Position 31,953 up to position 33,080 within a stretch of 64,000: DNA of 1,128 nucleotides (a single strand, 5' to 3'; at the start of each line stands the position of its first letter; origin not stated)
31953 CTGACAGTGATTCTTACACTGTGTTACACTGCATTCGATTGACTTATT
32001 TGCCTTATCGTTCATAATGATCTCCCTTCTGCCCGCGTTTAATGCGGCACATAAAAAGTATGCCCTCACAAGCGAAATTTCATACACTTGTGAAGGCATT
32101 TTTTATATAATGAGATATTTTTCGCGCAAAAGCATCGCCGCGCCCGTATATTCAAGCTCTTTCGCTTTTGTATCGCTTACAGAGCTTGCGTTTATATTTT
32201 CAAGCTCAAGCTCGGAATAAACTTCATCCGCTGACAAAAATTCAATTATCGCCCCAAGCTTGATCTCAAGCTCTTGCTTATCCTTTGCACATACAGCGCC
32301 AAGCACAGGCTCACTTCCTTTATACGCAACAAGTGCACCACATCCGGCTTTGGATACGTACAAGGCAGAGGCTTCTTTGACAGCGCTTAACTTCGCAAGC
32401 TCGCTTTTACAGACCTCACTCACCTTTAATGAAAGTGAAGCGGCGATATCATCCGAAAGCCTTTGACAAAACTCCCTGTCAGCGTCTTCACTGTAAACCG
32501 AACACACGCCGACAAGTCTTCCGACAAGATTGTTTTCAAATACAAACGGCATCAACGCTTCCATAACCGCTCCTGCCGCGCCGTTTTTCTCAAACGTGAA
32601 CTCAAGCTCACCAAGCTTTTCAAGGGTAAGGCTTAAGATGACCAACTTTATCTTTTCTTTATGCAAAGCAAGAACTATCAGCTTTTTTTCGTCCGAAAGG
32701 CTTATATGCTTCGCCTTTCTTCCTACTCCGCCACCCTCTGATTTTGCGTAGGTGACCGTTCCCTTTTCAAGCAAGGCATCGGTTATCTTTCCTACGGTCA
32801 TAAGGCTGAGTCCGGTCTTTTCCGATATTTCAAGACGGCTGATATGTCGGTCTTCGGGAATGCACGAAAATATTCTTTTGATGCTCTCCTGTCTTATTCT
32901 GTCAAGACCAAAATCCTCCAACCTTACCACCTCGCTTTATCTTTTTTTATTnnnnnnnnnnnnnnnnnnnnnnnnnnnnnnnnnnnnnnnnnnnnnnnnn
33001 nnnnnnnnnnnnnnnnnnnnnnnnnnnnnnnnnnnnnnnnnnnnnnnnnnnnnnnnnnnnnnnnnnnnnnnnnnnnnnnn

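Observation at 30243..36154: The same beta-helix core occurs in four localisation formats within one locus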

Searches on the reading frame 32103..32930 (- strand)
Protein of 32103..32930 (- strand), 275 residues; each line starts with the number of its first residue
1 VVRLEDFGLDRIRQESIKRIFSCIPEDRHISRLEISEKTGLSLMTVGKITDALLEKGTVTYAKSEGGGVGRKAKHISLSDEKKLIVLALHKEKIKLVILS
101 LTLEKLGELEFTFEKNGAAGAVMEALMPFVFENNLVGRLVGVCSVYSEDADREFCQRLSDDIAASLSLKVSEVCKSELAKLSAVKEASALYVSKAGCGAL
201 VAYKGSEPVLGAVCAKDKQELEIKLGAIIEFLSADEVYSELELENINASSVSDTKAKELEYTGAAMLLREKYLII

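Call 5: search_protein_families(library=pfam, proteins=[window:32103-32930:-], max_evalue=0.01)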
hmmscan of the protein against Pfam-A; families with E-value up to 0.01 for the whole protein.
window:32103-32930:- (275 aa): 1 family
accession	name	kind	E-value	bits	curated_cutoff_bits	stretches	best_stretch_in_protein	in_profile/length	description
PF13412.12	HTH_24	-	1e-05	25.4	21.9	1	15-59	3-47/48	Winged helix-turn-helix DNA-binding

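Call 10: search_protein_families(library=ncbifam, proteins=[window:32103-32930:-], max_evalue=0.01)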
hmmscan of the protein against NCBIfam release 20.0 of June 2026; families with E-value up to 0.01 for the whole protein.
window:32103-32930:- (275 aa): 2 families
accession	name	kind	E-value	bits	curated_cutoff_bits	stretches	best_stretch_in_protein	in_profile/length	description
NF047937.1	TransRegNagC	equivalog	3.9e-06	26.3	650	1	10-118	6-115/399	DNA-binding transcriptional regulator NagC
NF049930.1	TransRegMlc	equivalog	0.0055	16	530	1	9-109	10-112/405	sugar metabolism global transcriptional regulator Mlc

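Call 59: search_solved_structures(query=window:32103-32930:-, max_evalue=1)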
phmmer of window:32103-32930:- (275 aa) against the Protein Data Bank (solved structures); distinct sequences matched with E-value up to 1: 3.
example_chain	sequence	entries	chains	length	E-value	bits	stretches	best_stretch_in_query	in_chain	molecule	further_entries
2hoe_A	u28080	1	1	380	4.2e-07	32.8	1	12-84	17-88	N-acetylglucosamine kinase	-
5f7r_E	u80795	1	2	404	0.082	15.5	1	15-113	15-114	Lmo0178 protein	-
5f7p_E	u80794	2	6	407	0.083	15.5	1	15-113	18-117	Lmo0178 protein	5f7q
